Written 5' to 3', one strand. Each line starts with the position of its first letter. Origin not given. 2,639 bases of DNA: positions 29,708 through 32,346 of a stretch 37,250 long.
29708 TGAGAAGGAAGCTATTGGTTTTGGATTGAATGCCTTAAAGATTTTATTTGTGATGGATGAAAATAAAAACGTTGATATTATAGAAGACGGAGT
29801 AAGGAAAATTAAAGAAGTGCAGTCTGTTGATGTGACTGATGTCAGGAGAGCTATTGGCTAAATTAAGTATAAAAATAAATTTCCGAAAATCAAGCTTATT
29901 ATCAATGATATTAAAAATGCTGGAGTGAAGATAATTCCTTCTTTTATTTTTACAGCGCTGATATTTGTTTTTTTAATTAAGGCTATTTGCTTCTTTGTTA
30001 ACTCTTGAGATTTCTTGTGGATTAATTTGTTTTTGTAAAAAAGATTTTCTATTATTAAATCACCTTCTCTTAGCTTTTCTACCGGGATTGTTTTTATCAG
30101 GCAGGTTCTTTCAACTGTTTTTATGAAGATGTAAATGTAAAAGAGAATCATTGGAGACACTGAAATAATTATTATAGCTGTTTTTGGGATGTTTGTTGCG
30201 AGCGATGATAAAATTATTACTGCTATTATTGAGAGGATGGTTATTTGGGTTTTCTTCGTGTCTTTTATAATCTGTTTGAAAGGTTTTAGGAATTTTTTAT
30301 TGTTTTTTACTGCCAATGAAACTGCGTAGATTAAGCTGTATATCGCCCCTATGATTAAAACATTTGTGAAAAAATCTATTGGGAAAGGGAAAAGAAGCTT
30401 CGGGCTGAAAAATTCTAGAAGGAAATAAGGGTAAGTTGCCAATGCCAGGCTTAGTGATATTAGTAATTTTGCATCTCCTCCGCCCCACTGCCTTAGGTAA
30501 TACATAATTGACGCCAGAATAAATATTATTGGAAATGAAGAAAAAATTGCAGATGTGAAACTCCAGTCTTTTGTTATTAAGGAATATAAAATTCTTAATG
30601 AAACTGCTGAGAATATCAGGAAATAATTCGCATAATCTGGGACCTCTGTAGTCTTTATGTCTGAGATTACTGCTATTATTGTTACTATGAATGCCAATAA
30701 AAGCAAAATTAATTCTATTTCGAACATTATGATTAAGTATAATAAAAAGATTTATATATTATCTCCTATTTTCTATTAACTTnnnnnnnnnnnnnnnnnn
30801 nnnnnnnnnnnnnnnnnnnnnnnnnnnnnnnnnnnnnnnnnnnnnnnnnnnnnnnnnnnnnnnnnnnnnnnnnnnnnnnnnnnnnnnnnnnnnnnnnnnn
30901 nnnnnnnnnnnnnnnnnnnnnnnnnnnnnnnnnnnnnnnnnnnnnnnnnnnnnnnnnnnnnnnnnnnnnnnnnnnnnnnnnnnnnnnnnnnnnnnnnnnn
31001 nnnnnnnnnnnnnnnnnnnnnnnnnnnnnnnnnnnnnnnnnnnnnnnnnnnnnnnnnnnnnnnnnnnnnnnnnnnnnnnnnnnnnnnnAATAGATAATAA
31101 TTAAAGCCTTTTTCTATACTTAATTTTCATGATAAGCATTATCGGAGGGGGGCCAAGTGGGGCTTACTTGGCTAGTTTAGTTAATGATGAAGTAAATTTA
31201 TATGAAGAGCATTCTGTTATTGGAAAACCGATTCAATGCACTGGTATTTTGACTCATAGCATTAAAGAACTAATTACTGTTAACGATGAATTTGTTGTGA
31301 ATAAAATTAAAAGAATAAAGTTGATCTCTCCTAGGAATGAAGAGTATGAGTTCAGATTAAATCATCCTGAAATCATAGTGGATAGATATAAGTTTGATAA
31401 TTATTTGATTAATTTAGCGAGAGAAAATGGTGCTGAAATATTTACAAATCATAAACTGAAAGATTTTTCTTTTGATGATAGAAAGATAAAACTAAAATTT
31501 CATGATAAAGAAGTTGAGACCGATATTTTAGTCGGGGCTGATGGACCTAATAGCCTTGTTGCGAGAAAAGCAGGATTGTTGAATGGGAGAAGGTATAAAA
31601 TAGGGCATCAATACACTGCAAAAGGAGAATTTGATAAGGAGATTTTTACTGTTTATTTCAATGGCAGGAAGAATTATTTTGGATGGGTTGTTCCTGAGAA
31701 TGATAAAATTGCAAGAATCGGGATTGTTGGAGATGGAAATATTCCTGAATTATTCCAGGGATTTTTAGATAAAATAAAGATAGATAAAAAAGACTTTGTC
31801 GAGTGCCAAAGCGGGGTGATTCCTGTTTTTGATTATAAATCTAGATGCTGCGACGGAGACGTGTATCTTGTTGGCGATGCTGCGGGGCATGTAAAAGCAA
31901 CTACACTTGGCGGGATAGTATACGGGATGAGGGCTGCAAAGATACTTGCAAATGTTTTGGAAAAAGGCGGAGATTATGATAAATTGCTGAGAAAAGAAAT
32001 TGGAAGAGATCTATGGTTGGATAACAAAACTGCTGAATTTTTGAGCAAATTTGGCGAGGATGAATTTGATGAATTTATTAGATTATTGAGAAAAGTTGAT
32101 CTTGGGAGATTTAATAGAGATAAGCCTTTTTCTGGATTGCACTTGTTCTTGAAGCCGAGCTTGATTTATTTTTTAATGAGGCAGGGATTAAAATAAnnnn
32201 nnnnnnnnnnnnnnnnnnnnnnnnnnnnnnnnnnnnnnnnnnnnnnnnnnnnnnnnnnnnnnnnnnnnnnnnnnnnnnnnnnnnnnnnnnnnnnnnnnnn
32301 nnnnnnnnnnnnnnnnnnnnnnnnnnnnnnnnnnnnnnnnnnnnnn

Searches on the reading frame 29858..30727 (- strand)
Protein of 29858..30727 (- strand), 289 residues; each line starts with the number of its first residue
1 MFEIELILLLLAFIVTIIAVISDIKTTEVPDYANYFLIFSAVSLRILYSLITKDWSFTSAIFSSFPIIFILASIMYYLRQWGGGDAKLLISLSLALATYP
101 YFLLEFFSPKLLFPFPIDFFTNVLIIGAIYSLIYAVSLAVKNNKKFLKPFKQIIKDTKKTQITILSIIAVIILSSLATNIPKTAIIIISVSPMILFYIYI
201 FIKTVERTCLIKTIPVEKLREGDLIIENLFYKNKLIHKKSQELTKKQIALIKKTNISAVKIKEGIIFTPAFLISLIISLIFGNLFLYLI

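Call 12: search_protein_families(library=pfam, proteins=[window:29858-30727:-], max_evalue=0.001)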
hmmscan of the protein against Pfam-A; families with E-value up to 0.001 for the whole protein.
window:29858-30727:- (289 aa): 2 families
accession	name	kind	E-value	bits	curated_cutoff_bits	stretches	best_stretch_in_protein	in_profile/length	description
PF01478.23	Peptidase_A24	-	4.2e-09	37.2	26.5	1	11-131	2-103/104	Type IV leader peptidase family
PF06819.16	Arc_PepC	-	0.00012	22.7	23.4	1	190-263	4-77/110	Archaeal Peptidase A24 C-terminal Domain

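Call 84: search_protein_families(library=ncbifam, proteins=[window:29858-30727:-], max_evalue=0.1)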
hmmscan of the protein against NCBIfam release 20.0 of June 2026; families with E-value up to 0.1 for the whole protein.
window:29858-30727:- (289 aa): 1 family
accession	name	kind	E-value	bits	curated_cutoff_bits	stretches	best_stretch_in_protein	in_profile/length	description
NF040695.1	FlaK_Arch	equivalog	9e-10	38.5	330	1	11-149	5-142/230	preflagellin peptidase FlaK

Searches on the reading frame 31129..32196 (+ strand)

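Call 12: search_protein_families(library=pfam, proteins=[window:31129-32196:+], max_evalue=0.001)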
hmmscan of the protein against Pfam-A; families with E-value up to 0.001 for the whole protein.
window:31129-32196:+ (355 aa): 2 families
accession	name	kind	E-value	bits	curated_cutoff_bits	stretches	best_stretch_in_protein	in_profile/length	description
PF01494.25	FAD_binding_3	-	2e-08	34.3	22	1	85-150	98-169/349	FAD binding domain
PF03486.20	HI0933_like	-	0.00026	20.9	50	0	3-40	4-44/244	HI0933-like protein Rossmann domain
